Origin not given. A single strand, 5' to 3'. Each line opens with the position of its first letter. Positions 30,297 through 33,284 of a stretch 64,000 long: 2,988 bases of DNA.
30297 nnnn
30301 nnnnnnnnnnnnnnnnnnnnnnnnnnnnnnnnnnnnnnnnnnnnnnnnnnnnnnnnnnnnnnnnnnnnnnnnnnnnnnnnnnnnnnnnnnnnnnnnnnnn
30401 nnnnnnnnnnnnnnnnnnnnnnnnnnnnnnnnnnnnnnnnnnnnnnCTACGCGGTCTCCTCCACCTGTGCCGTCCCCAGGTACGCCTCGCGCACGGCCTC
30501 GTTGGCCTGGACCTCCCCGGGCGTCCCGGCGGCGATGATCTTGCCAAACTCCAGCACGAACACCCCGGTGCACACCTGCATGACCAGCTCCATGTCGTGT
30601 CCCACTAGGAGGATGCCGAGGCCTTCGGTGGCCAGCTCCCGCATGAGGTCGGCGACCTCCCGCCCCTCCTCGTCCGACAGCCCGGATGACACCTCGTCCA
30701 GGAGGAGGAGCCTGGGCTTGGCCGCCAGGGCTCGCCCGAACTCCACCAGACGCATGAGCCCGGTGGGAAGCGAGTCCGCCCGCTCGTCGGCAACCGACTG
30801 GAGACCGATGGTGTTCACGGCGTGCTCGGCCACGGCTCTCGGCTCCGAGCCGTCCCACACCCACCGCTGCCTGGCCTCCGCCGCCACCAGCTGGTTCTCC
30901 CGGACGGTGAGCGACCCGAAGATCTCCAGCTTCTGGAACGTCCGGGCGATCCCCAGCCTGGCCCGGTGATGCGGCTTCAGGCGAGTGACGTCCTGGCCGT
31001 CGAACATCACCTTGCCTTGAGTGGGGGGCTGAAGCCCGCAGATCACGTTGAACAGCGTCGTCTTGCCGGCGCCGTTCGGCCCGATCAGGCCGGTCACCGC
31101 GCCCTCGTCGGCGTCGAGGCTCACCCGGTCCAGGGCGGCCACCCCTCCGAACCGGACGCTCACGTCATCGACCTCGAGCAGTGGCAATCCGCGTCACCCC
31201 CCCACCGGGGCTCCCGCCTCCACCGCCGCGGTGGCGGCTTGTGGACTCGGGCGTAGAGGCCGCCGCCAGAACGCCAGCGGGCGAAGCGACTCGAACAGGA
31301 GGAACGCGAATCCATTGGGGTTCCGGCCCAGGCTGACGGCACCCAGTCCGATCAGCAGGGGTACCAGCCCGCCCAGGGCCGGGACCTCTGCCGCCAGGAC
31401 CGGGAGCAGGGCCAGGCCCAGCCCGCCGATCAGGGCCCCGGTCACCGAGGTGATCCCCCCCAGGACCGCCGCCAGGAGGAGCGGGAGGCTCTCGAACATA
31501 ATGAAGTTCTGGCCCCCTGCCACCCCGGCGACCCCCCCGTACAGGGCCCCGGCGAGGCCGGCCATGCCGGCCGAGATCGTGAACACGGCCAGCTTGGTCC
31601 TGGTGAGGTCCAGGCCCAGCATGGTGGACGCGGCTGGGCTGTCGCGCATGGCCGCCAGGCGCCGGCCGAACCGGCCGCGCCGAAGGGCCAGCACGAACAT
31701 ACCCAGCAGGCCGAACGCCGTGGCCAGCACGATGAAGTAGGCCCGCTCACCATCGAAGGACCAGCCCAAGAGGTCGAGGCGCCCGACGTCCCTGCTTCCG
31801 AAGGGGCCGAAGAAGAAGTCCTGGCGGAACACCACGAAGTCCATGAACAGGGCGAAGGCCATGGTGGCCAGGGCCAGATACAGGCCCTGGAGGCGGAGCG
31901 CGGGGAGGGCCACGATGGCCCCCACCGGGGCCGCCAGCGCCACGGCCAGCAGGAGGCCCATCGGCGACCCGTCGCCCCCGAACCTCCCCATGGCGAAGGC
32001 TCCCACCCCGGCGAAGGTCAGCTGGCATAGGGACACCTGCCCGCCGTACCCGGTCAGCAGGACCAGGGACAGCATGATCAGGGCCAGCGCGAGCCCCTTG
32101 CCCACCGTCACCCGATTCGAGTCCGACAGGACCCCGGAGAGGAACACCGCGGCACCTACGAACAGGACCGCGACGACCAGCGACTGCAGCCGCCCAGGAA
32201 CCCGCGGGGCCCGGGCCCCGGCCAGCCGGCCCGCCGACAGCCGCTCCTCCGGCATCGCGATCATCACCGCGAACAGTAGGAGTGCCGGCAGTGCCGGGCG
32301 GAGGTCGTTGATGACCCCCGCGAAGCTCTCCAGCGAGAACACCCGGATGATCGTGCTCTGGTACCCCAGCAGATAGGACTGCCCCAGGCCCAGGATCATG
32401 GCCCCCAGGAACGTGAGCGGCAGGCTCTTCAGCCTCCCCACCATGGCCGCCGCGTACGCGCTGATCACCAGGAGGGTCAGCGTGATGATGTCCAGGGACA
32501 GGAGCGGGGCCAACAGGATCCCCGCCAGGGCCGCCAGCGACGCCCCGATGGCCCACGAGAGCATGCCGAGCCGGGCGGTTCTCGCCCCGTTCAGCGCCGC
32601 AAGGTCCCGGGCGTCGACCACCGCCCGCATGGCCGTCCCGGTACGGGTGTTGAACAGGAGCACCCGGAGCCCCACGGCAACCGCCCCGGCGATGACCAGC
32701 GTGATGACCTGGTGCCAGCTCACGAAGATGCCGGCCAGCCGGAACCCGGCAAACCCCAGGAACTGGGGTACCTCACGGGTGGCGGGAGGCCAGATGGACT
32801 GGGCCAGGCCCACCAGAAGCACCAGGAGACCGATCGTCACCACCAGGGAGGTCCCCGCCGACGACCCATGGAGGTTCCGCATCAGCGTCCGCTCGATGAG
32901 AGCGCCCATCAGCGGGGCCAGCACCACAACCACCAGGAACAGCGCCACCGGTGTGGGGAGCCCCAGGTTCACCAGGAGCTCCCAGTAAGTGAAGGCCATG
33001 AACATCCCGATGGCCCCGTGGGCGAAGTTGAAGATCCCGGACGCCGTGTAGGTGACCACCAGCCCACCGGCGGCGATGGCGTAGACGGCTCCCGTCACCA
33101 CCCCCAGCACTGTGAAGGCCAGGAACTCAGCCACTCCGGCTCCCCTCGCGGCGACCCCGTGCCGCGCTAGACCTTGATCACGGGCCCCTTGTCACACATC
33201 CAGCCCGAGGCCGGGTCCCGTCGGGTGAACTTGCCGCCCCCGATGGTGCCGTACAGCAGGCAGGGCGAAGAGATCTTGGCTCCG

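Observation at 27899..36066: LivK-type ABC importer plus secreted Thr-rich protein and small membrane protein, translationally coupled to fadE–ferredoxin behind a KstR box: candidate non-Mce steroid uptake system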

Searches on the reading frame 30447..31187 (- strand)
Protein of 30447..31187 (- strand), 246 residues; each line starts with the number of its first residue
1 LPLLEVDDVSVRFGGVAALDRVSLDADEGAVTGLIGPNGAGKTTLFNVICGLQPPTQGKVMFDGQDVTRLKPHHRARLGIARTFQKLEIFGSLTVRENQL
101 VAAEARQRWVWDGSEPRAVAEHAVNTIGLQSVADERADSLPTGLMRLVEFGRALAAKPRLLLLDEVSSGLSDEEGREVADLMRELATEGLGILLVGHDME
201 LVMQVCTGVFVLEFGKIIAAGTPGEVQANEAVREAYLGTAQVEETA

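Call 5: search_protein_families(library=pfam, proteins=[window:30447-31187:-], max_evalue=0.01)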
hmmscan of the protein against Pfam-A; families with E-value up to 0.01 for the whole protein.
window:30447-31187:- (246 aa): 8 families
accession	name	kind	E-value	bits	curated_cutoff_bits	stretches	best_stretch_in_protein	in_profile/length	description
PF00005.33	ABC_tran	-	4e-30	105.6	25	1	19-166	1-135/137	ABC transporter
PF12399.14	BCA_ABC_TP_C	-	7e-11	41.9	25.5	1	216-240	1-25/27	Branched-chain amino acid ATP-binding cassette transporter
PF13304.12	AAA_21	-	1.7e-07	32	27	1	31-49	1-19/304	AAA domain, putative AbiEii toxin, Type IV TA system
PF13604.12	AAA_30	-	0.00025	21.3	27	0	28-49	17-38/191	AAA domain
PF13401.12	AAA_22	-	0.00051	20.8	27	0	33-200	9-125/130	AAA domain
PF02463.25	SMC_N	-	0.00052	19.9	40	0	30-49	25-44/220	RecF/RecN/SMC N terminal domain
PF13476.12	AAA_23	-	0.0006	20.9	27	1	30-50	20-40/201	AAA domain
PF13555.12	AAA_29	-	0.0067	16.6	27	0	23-49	16-42/61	P-loop containing region of AAA domain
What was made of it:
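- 30447..31187 (-): LivG-type ATPase (TTG start). ABC_tran plus BCA_ABC_TP_C (call 5).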

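Call 8: search_protein_families(library=ncbifam, proteins=[window:30447-31187:-], max_evalue=0.001)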
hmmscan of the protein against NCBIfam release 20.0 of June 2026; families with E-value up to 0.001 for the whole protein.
window:30447-31187:- (246 aa): 181 families (the best 25 are shown)
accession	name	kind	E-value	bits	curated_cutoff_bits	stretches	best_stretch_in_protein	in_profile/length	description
TIGR03411.1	urea_trans_UrtD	equivalog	2.2e-59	201.1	304.1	1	3-239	2-242/242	urea ABC transporter ATP-binding protein UrtD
NF008449.1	PRK11300.1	equivalog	3.8e-58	196.7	362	1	2-239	4-254/255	high-affinity branched-chain amino acid ABC transporter ATP-binding protein LivG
TIGR04406.1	LPS_export_lptB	equivalog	1.1e-48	165.6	240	1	4-239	2-235/239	LPS export ABC transporter ATP-binding protein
TIGR03873.1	F420-0_ABC_ATP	hypoth_equivalog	1.9e-45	155.2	372.4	1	4-242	2-240/256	putative F420-0 ABC transporter ATP-binding protein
TIGR01188.1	drrA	subfamily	2.4e-40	138.7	312.45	1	12-228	2-213/302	daunorubicin resistance ABC transporter, ATP-binding protein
NF008144.0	PRK10895.1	equivalog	4e-40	137.8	381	1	4-239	4-237/241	LPS export ABC transporter ATP-binding protein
TIGR03410.1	urea_trans_UrtE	equivalog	7.3e-40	136.9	285.8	1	4-230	1-223/230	urea ABC transporter ATP-binding subunit UrtE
NF047930.1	ABC_ATP_B6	equivalog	2.3e-38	132.1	670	1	3-229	2-226/510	putative B6 ABC transporter ATP-binding protein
TIGR00968.1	3a0106s01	subfamily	2.8e-38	131.8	342.75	1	5-232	2-224/237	sulfate ABC transporter ATP-binding protein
NF008442.0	PRK11288.1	equivalog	7e-38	130.2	689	1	2-220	6-224/504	L-arabinose ABC transporter ATP-binding protein AraG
TIGR03864.1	PQQ_ABC_ATP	hypoth_equivalog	1.7e-37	129.1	302.25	1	4-234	2-230/236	ABC transporter, ATP-binding subunit, PQQ-dependent alcohol dehydrogenase system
NF010069.0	PRK13549.1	equivalog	1.3e-36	126.1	699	1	3-230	5-234/513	xylose ABC transporter ATP-binding protein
NF008626.0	PRK11614.1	equivalog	2e-36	125.6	441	1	3-238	5-236/237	high-affinity branched-chain amino acid ABC transporter ATP-binding protein LivF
NF010068.0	PRK13548.1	equivalog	8.4e-36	123.4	261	1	3-244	5-248/261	heme ABC transporter ATP-binding protein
NF040905.2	GguA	equivalog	1.5e-35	122.6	810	1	3-222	1-222/500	multiple monosaccharide ABC transporter ATP-binding protein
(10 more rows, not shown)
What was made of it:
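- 30447..31187 (-): Best NCBIfam models are UrtD and LivG (call 8).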

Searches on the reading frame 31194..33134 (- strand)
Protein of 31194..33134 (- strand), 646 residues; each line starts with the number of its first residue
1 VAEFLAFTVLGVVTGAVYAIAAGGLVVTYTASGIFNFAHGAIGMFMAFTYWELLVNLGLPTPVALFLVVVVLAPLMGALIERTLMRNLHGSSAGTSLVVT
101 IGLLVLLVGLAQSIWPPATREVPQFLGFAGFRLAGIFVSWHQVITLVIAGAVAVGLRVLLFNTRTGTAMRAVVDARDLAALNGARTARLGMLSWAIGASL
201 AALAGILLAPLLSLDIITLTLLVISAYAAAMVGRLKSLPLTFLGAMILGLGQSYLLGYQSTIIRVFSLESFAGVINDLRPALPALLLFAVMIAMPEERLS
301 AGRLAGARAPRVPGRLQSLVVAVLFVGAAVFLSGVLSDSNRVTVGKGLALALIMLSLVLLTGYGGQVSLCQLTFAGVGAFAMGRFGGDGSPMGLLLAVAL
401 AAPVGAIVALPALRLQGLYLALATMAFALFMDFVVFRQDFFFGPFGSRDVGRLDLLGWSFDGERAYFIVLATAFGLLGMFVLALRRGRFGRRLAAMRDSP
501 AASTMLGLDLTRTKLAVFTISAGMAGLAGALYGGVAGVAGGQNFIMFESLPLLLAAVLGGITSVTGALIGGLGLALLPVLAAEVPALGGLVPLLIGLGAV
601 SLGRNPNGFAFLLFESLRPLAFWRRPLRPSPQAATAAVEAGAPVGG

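Call 5: search_protein_families(library=pfam, proteins=[window:31194-33134:-], max_evalue=0.01)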
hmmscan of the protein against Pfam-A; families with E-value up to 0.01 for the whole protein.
window:31194-33134:- (646 aa): 1 family
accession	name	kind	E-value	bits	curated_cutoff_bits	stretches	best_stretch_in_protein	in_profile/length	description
PF02653.21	BPD_transp_2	-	6e-43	147.4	26.8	2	347-581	9-246/269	Branched-chain amino acid transport system / permease component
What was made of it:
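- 31194..33134 (-): Fused LivH-LivM permease (646 aa). Two BPD_transp_2 stretches (call 5).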

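Call 8: search_protein_families(library=ncbifam, proteins=[window:31194-33134:-], max_evalue=0.001)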
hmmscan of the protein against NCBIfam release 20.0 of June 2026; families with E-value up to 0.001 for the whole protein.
window:31194-33134:- (646 aa): 8 families
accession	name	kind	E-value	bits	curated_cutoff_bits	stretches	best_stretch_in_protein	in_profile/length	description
TIGR03409.1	urea_trans_UrtB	equivalog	3.1e-31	109.1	250.3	2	8-259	4-261/291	urea ABC transporter permease subunit UrtB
TIGR03408.1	urea_trans_UrtC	equivalog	2.4e-24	86.7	296.2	1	393-576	91-278/313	urea ABC transporter permease subunit UrtC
TIGR03622.1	urea_t_UrtB_arc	equivalog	8.3e-22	77.8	374.25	2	16-250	12-243/284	urea ABC transporter, permease protein UrtB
NF008011.0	PRK10740.1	equivalog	9.3e-20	71.5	379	2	4-264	8-280/308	high-affinity branched-chain amino acid ABC transporter permease LivH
NF008450.0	PRK11301.1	subfamily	7.4e-15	55.3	366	2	454-584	249-382/418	high-affinity branched-chain amino acid ABC transporter permease LivM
TIGR03727.1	urea_t_UrtC_arc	equivalog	3e-14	52.7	575.55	2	458-576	188-305/369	urea ABC transporter, permease protein UrtC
NF008630.0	PRK11618.1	equivalog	5.3e-05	22.6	363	1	394-560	96-256/331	galactofuranose ABC transporter, permease protein YjfF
NF007014.0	PRK09478.1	equivalog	0.00013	21.4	386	1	470-566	188-282/336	galactose/methyl galactoside ABC transporter permease MglC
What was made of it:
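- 31194..33134 (-): UrtB/LivH-like N-terminal half and UrtC/LivM-like C-terminal half (call 8).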
